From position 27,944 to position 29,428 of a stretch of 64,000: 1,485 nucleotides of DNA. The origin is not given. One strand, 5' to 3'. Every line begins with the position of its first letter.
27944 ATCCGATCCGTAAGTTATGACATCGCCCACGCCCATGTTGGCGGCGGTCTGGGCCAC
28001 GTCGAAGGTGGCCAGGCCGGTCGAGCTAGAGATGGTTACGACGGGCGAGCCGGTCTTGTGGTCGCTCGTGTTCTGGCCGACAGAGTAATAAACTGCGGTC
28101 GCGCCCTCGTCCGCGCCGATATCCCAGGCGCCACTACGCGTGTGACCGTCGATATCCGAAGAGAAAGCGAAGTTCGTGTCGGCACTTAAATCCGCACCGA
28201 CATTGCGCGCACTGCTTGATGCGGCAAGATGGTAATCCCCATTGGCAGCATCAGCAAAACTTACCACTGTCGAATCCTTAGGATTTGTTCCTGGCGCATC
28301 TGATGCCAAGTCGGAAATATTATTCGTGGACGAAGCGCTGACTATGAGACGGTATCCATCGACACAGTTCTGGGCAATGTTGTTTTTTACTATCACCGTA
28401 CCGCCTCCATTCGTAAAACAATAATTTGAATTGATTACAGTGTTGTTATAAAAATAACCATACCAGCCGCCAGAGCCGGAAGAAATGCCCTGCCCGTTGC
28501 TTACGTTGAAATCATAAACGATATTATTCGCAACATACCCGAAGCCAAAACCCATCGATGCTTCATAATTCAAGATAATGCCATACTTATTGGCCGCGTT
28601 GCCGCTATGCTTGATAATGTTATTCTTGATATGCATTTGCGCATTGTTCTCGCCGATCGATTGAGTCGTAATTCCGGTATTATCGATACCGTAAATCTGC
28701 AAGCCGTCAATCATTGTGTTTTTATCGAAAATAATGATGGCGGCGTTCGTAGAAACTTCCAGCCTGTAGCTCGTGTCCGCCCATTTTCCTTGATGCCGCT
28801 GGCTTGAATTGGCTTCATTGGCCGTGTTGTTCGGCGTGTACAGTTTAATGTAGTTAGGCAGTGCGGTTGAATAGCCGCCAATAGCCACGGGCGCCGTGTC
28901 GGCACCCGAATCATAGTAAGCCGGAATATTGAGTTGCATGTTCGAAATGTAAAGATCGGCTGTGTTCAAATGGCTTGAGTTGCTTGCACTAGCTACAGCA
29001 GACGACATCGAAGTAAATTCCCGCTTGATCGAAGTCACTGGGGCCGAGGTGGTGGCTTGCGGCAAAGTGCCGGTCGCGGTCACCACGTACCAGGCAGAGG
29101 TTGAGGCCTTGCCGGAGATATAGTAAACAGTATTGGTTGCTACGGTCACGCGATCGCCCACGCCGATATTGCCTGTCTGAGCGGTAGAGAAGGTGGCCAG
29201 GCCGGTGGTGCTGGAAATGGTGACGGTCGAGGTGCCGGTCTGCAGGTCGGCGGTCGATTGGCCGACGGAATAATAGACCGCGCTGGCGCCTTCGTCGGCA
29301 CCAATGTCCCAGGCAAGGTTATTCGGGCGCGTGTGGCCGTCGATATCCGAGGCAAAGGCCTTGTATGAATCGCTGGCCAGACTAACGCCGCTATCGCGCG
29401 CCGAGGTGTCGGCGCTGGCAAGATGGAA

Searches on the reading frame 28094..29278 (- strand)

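Call 11: search_protein_families(library=pfam, proteins=[window:28094-29278:-], max_evalue=1)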
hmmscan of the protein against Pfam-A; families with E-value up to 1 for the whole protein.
window:28094-29278:- (395 aa): 1 family
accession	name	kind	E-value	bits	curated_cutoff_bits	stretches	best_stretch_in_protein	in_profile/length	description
PF02960.20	K1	-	0.073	13.6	27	1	9-35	16-42/120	K1 glycoprotein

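Call 12: search_protein_families(library=ncbifam, proteins=[window:28094-29278:-], max_evalue=1)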
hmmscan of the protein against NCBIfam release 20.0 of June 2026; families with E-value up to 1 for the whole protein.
window:28094-29278:- (395 aa): 0 families
